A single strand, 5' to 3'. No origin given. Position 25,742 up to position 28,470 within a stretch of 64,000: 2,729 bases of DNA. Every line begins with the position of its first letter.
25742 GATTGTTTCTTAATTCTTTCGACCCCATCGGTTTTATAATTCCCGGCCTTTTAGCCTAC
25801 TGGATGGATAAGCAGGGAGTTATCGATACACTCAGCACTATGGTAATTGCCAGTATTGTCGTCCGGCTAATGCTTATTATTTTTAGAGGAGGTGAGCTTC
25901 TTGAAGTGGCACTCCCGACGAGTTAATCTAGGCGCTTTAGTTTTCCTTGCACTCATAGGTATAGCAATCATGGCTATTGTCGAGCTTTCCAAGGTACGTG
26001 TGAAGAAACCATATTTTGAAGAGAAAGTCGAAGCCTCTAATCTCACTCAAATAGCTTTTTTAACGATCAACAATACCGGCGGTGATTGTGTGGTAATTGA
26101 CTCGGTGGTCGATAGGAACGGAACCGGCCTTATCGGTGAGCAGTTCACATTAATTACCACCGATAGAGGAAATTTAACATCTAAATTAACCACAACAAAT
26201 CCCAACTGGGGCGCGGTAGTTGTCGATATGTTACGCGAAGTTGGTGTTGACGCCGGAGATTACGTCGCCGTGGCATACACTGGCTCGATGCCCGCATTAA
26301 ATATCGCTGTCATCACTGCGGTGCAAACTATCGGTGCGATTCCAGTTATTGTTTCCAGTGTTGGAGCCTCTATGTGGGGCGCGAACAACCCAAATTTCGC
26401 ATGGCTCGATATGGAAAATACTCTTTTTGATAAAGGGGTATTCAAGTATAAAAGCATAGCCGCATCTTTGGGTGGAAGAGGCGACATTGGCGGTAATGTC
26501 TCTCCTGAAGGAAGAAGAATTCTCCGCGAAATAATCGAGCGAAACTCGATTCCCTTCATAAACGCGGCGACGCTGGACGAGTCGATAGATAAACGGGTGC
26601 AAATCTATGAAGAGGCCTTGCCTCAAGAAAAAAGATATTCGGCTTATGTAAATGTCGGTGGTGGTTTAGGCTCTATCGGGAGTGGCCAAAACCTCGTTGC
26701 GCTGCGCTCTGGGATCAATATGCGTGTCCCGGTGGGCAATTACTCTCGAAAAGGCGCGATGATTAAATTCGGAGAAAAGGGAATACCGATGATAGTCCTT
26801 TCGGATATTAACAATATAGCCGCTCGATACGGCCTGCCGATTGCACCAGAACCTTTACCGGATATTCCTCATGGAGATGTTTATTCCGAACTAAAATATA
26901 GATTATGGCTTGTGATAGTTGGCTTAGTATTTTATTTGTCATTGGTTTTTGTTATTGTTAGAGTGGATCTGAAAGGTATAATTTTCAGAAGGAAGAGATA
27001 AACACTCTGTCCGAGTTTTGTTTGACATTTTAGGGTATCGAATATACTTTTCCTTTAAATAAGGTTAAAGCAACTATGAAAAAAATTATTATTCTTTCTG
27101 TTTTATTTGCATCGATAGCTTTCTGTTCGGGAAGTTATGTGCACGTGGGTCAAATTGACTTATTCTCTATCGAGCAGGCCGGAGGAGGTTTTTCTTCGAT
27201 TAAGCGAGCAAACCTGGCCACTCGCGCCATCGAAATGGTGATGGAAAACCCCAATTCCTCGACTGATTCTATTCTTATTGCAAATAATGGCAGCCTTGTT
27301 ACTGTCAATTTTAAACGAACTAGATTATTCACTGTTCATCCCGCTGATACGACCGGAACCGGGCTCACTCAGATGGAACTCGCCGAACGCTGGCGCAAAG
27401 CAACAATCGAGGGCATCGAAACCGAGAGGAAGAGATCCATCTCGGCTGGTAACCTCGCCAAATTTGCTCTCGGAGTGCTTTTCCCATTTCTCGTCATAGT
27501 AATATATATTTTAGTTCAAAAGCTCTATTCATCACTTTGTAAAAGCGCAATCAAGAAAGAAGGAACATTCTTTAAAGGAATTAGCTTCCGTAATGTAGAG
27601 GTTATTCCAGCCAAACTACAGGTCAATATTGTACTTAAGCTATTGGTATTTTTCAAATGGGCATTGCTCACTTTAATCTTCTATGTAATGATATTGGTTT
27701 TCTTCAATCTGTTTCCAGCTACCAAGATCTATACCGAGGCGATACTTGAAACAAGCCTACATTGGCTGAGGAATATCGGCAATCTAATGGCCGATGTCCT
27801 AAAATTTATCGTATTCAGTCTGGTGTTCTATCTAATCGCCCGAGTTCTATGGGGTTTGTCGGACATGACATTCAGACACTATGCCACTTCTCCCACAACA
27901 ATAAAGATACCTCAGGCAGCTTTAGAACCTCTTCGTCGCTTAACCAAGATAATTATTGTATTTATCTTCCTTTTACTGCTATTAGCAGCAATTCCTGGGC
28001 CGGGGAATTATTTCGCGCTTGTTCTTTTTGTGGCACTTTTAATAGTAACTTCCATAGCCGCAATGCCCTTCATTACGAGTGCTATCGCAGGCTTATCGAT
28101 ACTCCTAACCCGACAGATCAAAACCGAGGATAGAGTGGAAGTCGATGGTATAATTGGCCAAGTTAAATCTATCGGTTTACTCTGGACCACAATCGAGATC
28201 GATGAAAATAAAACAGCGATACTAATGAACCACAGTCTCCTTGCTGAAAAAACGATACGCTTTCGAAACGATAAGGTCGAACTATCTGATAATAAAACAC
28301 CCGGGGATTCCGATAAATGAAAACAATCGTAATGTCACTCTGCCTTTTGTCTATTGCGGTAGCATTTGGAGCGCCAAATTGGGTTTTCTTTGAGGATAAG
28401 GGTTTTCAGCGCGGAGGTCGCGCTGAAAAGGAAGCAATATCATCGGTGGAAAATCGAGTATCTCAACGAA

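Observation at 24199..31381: Poly-gamma-glutamate synthesis operon in a T9SS-bearing Gram-negative genome, with an atypical anchor and an unprecedented accessory trio (MscS-like channel, subtilase, DUF1573/thioredoxin lipoprotein)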

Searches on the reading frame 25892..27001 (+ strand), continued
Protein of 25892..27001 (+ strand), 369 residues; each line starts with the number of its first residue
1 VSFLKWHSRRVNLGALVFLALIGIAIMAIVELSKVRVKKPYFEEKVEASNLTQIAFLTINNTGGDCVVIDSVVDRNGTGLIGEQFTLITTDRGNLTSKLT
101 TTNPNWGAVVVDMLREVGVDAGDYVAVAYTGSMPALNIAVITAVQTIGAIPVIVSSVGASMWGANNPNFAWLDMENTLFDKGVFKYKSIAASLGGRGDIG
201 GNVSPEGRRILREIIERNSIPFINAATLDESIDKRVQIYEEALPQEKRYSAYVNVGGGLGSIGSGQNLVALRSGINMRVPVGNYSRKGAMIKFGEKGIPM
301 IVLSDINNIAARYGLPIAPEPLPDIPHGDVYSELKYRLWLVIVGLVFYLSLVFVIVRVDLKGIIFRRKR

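Call 74: search_protein_families(library=pfam, proteins=[L011:11378-12718:+], max_evalue=0.00001)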
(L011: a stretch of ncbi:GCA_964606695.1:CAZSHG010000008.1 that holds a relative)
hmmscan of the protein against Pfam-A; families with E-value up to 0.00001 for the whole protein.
L011:11378-12718:+ (446 aa): 1 family
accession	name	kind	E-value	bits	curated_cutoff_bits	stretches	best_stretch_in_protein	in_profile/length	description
PF00202.27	Aminotran_3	-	5e-85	286.1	30.5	1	33-443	10-403/403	Aminotransferase class-III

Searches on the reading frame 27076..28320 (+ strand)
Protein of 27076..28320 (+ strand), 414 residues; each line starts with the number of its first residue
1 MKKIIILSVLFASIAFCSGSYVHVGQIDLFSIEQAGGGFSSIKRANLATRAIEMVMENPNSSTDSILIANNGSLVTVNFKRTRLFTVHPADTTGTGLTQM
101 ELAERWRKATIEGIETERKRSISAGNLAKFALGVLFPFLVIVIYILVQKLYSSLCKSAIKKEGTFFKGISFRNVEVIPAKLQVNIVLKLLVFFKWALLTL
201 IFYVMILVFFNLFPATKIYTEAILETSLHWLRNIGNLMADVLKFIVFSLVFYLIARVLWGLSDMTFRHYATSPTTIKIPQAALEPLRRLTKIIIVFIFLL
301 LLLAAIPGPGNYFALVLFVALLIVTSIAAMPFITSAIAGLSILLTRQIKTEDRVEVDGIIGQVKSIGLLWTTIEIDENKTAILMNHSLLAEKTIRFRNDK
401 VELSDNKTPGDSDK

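Call 3: search_protein_families(library=pfam, proteins=[window:27076-28320:+], max_evalue=0.01)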
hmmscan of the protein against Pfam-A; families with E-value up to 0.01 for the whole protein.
window:27076-28320:+ (414 aa): 1 family
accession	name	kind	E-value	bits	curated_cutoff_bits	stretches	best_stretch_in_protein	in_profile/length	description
PF00924.24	MS_channel_2nd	-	1.3e-09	38.4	20.2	1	334-391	4-61/68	Mechanosensitive ion channel, beta-domain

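Call 4: search_protein_families(library=ncbifam, proteins=[window:27076-28320:+], max_evalue=0.01)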
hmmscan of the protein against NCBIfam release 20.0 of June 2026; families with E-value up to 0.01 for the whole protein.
window:27076-28320:+ (414 aa): 2 families
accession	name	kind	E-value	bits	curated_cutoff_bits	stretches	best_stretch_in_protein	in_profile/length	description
NF047602.1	MscsSHelicob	equivalog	3.5e-06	26.7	400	1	290-394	50-156/260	small-conductance mechanosensitive channel MscS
NF007662.0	PRK10334.1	subfamily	0.0048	16.2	321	1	317-401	100-183/286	small-conductance mechanosensitive channel MscS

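Call 11: find_homologous_proteins(query=window:27076-28317:+)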
Query window:27076-28317:+ (414 aa): 11 proteins with E <= 0.001 among 8000 candidates.
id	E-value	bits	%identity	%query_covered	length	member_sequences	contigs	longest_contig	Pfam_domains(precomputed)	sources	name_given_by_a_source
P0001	1.5e-260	882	100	100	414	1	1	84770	PF00924.25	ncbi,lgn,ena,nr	ncbi:mechanosensitive ion channel [bacterium]|nr:mechanosensitive ion channel [bacterium]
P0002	1.3e-134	467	53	98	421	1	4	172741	PF00924.25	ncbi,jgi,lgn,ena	-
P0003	2.2e-128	447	51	99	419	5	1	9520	PF00924.25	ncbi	-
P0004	3.5e-103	364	42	97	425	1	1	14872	PF00924.25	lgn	-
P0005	1.8e-100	355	42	99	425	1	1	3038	PF00924.25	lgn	-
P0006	1.4e-99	352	41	100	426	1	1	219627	PF00924.25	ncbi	-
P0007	2.2e-95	338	45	94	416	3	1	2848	-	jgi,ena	-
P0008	9.4e-16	76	21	90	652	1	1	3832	PF00924.25,PF21082.3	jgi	jgi:small-conductance mechanosensitive channel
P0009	5.1e-6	44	24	85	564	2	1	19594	PF00924.25,PF21082.3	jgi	jgi:small-conductance mechanosensitive channel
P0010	2.0e-5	42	20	88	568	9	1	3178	PF00924.25,PF21082.3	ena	-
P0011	6.3e-5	41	23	27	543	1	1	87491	PF00924.25,PF21082.3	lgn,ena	-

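Call 13: find_encoding_contigs(protein=P0002, flank=10000, max_places=2)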
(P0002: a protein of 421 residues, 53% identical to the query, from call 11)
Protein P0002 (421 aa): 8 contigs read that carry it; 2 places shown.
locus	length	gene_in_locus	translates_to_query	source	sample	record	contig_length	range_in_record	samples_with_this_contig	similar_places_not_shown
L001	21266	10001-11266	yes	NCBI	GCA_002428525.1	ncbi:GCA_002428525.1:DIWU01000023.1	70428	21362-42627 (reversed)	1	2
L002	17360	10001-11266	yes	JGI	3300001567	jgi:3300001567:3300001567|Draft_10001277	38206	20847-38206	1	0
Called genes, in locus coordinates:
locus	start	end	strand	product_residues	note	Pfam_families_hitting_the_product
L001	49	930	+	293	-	-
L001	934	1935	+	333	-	-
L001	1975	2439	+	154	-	-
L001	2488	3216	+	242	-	PF20260:PUA_4, PF04452:Methyltrans_RNA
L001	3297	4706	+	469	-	PF03349:Toluene_X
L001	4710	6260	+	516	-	PF01026:TatD_DNase, PF00398:RrnaAD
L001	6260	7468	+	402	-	-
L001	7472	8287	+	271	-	PF12686:DUF3800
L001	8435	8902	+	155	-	PF14102:Caps_synth_CapC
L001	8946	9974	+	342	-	-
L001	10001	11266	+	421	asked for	PF00924:MS_channel_2nd (weak)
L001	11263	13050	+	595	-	PF00082:Peptidase_S8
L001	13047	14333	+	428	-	PF07610:DUF1573, PF22544:HYDIN_VesB_CFA65-like_Ig (weak), PF00578:AhpC-TSA, PF08534:Redoxin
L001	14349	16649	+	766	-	PF13620:CarboxypepD_reg, PF13715:CarbopepD_reg_2, PF00593:TonB_dep_Rec_b-barrel, PF14905:OMP_b-brl_3 (faint)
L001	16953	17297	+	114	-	-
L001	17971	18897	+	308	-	-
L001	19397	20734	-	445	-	PF01794:Ferric_reduct, PF08022:FAD_binding_8, PF00175:NAD_binding_1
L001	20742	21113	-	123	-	-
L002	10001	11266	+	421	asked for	PF00924:MS_channel_2nd (weak)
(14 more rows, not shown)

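Call 14: find_encoding_contigs(protein=P0006, flank=10000, max_places=2)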
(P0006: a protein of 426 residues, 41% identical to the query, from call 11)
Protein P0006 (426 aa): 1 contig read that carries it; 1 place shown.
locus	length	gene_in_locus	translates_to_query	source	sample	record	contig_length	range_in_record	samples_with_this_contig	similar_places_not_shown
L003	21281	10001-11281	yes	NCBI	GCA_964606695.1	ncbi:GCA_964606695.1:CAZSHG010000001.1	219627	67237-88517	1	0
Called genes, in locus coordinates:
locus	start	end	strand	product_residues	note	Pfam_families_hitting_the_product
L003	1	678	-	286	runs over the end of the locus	PF00348:polyprenyl_synt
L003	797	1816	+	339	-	PF00586:AIRS, PF02769:AIRS_C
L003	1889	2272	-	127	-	-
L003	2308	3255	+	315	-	PF13386:DsbD_2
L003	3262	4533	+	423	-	PF04748:Polysacc_deac_2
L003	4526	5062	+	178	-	PF00359:PTS_EIIA_2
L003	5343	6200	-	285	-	PF18075:FtsX_ECD, PF02687:FtsX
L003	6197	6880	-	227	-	PF00005:ABC_tran, PF13304:AAA_21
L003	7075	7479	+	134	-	PF01475:FUR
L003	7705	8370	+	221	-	PF08534:Redoxin, PF00578:AhpC-TSA, PF10417:1-cysPrx_C (weak)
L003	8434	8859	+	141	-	PF06397:Desulfoferrod_N, PF01880:Desulfoferrodox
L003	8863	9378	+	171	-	PF00210:Ferritin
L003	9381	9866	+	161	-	PF02915:Rubrerythrin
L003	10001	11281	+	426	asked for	PF00924:MS_channel_2nd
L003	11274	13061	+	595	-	PF00082:Peptidase_S8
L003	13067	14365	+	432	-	PF07610:DUF1573, PF22544:HYDIN_VesB_CFA65-like_Ig, PF00578:AhpC-TSA, PF08534:Redoxin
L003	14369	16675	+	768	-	PF13620:CarboxypepD_reg, PF13715:CarbopepD_reg_2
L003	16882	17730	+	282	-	PF00456:Transketolase_N, PF13292:DXP_synthase_N, PF00676:E1_dh (faint)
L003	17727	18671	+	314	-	PF02779:Transket_pyr, PF02780:Transketolase_C, PF22613:Transketolase_C_1 (weak)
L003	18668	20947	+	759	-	PF01590:GAF, PF13185:GAF_2, PF13492:GAF_3, PF00990:GGDEF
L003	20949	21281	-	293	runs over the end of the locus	PF00231:ATP-synt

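Call 15: find_encoding_contigs(protein=P0004, flank=10000, max_places=2)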
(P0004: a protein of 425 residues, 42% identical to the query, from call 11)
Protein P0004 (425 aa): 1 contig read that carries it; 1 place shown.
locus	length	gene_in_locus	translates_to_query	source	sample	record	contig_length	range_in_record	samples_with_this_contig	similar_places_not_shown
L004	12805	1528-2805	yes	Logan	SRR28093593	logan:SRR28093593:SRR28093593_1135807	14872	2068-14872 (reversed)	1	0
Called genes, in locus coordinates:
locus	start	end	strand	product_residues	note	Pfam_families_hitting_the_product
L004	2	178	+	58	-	?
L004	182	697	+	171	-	PF00210:Ferritin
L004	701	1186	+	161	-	PF02915:Rubrerythrin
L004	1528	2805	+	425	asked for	PF00924:MS_channel_2nd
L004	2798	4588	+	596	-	PF00082:Peptidase_S8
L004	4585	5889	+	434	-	PF07610:DUF1573, PF22544:HYDIN_VesB_CFA65-like_Ig, PF00578:AhpC-TSA, PF08534:Redoxin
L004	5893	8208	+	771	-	PF13620:CarboxypepD_reg, PF13715:CarbopepD_reg_2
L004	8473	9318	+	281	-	PF00456:Transketolase_N, PF13292:DXP_synthase_N (weak), PF00676:E1_dh (weak)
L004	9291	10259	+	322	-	PF02779:Transket_pyr, PF02780:Transketolase_C, PF22613:Transketolase_C_1 (faint)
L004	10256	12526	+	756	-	PF13185:GAF_2, PF01590:GAF, PF13492:GAF_3, PF00990:GGDEF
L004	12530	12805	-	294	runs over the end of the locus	PF00231:ATP-synt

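Call 16: find_encoding_contigs(protein=P0003, flank=10000, max_places=2)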
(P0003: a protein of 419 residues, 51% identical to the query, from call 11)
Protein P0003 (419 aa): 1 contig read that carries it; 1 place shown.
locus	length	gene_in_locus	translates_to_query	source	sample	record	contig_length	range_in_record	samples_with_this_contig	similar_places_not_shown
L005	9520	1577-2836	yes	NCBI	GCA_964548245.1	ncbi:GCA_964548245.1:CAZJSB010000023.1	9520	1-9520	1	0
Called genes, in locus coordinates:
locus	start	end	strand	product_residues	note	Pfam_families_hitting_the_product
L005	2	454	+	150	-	?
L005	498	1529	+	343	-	-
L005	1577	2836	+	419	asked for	PF00924:MS_channel_2nd (weak)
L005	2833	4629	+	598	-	PF00082:Peptidase_S8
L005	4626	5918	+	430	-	PF07610:DUF1573, PF22544:HYDIN_VesB_CFA65-like_Ig (weak), PF00578:AhpC-TSA, PF08534:Redoxin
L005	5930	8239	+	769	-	PF13620:CarboxypepD_reg, PF13715:CarbopepD_reg_2, PF14905:OMP_b-brl_3 (faint)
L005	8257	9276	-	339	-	PF10502:Peptidase_S26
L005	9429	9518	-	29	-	?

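Call 20: find_related_loci(query=A2, collection=genome_contigs, flank=10000)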
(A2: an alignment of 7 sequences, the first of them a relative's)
Query A2 (414 aa) in genome_contigs; peptide patterns used: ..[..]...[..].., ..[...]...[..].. (x = any residue, [..] = any of these).
517 stretches matched a pattern; 6 encode a relative of the query (tblastn E <= 1e-3); 5 distinct loci.
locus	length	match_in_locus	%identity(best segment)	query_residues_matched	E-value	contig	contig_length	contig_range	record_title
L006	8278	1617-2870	49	1-414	9e-136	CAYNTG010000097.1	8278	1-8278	MAG TPA_asm: uncultured bacterium isolate SRP191223_co1_365 genome assembly, contig: NODE_10890_length_8278_cov_17.14337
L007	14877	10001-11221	45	10-409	1e-115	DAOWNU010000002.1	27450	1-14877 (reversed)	MAG TPA_asm: bacterium isolate CSMAG_3036 CSMAG_3036_k141_165826_length_27450_cov_72.0000, whole genome shotgun sequence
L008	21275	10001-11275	41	1-413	7e-102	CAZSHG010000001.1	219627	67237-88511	MAG TPA_asm: uncultured bacterium isolate binchicken_co17_265 genome assembly, contig: NODE_93_length_219627_cov_7.24075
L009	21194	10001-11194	41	18-409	3e-101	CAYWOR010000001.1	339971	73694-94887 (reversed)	MAG TPA_asm: uncultured bacterium isolate SRP241326_co3_316 genome assembly, contig: NODE_14_length_339971_cov_16.432783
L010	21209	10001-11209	53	1-406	2e-144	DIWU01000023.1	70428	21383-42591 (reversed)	MAG TPA_asm: bacterium UBP14_UBA6098 isolate UBA6098 UBA6098_contig_5946, whole genome shotgun sequence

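Call 62: predict_structure(alignment_id=A2)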
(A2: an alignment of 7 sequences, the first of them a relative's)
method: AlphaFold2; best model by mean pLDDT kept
length: 414 residues; sequences in the alignment: 7
mean_pLDDT: 72.6   pTM: 0.42
mean pLDDT of the five models: 72.6, 67.5, 67.3, 66.5, 64.2
residues with pLDDT >= 90: 0; 70-90: 282; 50-70: 102; < 50: 30
segments of 3 or more residues with pLDDT < 50: 10-17, 397-414
pLDDT, mean of each block of 10 residues (from residue 1): 56 48 78 78 84 77 82 82 84 83 87 80 69 79 87 80 61 58 78 83 78 65 74 78 80 81 76 61 75 84 77 82 80 75 67 65 71 69 65 45 31 33
secondary structure, 60 per line:
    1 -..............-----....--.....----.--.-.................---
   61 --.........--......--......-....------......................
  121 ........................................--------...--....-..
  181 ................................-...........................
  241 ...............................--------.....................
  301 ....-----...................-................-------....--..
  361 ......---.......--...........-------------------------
elements in order: H2-15 E21-24 E27-31 H41-57 E66-71 E74-79 E82-87 H89-92 H99-160 E169-171 E174-177 H179-212 H214-271 H280-304 H310-328 H330-345 E353-356 E359-366 E370-376 E379-384 H385-389

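Call 66: fold_search(model_id=the predicted structure, library=pdb)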
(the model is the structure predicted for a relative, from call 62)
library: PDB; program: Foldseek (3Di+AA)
matches with E <= 10: 123; with E <= 0.001: 34
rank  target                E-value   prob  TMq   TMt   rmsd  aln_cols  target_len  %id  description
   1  3t9n_A                3.7e-06  1.00  0.22  0.30   7.7       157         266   25  Crystal structure of a membrane protein (released 2012-10-31)
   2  3udc_A                4.1e-06  1.00  0.23  0.32   7.5       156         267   25  Crystal structure of a membrane protein (released 2012-10-31)
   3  6pwn_A                4.5e-06  1.00  0.25  0.34   7.0       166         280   21  MscS Nanodisc with N-terminal His-Tag (released 2020-01-08)
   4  7onl_A                8.6e-06  1.00  0.21  0.31   8.0       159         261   21  Mechanosensitive channel MscS solubilized with DDM in closed conformation (released 2021-09-01)
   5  3t9n_D                8.6e-06  1.00  0.23  0.32   7.5       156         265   24  Crystal structure of a membrane protein (released 2012-10-31)
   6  5aji_E                1.1e-05  1.00  0.20  0.30   8.8       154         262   18  MscS D67R1 high resolution (released 2015-07-08)
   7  5aji_A                1.1e-05  1.00  0.20  0.29   8.8       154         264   21  MscS D67R1 high resolution (released 2015-07-08)
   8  3t9n_B                1.2e-05  1.00  0.23  0.32   7.5       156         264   24  Crystal structure of a membrane protein (released 2012-10-31)
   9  5aji_G                1.5e-05  1.00  0.20  0.30   8.5       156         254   21  MscS D67R1 high resolution (released 2015-07-08)
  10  5aji_D                1.5e-05  1.00  0.20  0.29   8.7       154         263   21  MscS D67R1 high resolution (released 2015-07-08)
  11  6pwo_A                1.5e-05  1.00  0.23  0.33   7.6       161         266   20  MscS DDM (released 2020-01-08)
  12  5aji_F                1.6e-05  1.00  0.20  0.30   8.5       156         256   18  MscS D67R1 high resolution (released 2015-07-08)
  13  2vv5_A                1.6e-05  1.00  0.18  0.28   9.1       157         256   22  The open structure of MscS (released 2008-08-05)
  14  4agf_A                1.9e-05  1.00  0.19  0.28   9.0       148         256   20  MTSSL spin labeled L124C mutant of MscS in the open form (released 2012-08-15)
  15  6vyk_A                2.3e-05  1.00  0.25  0.35   6.4       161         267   21  Cryo-EM structure of mechanosensitive channel MscS in PC-18:1 nanodiscs (released 2021-02-10)
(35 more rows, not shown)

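Call 74: search_protein_families(library=pfam, proteins=[L001:7472-8287:+], max_evalue=0.00001)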
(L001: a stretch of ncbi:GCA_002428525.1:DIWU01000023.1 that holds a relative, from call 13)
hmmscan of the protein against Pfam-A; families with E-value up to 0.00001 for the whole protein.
L001:7472-8287:+ (271 aa): 1 family
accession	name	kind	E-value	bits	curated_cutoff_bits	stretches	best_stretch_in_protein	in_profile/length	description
PF12686.12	DUF3800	-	1.6e-12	48.8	21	1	3-217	1-148/149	Protein of unknown function (DUF3800)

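Call 91: find_encoding_contigs(protein=P0001, flank=500, max_places=2)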
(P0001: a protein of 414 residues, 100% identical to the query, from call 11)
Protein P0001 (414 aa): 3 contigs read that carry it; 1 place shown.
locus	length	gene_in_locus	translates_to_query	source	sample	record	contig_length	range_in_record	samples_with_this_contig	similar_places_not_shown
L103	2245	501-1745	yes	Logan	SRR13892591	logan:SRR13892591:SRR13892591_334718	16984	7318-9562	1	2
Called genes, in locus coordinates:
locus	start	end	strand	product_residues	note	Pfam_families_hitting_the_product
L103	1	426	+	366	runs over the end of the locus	-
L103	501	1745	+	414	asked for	PF00924:MS_channel_2nd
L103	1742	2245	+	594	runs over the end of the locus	PF00082:Peptidase_S8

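Call 92: search_protein_representatives(protein=window:27076-28317:+)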
Query: 414 residues. Proteins with E-value up to 0.001 (for the whole library): 908; up to 1e-10: 173; up to 1e-30: 10. The best 150 are listed.
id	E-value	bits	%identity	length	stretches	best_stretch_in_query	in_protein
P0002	4.1e-135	467.4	54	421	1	1-395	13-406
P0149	1.5e-104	366.8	45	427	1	1-410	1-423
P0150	4.1e-87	309.4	39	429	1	5-397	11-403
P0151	1.4e-84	301.1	39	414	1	1-390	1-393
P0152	3.6e-45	171.3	29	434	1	17-388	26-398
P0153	2.7e-41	158.6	25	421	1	16-390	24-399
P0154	6.1e-37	144.2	28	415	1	9-413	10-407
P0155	2.6e-35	138.9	27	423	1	8-400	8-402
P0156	1.7e-34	136.2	27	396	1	44-399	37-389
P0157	2.0e-34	136.0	26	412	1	2-398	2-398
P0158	2.5e-30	122.5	24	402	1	6-398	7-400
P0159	3.2e-30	122.1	28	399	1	122-401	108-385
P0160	2.7e-24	102.6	25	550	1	14-390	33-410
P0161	4.6e-24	101.9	26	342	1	110-391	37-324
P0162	1.1e-23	100.7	32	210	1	205-401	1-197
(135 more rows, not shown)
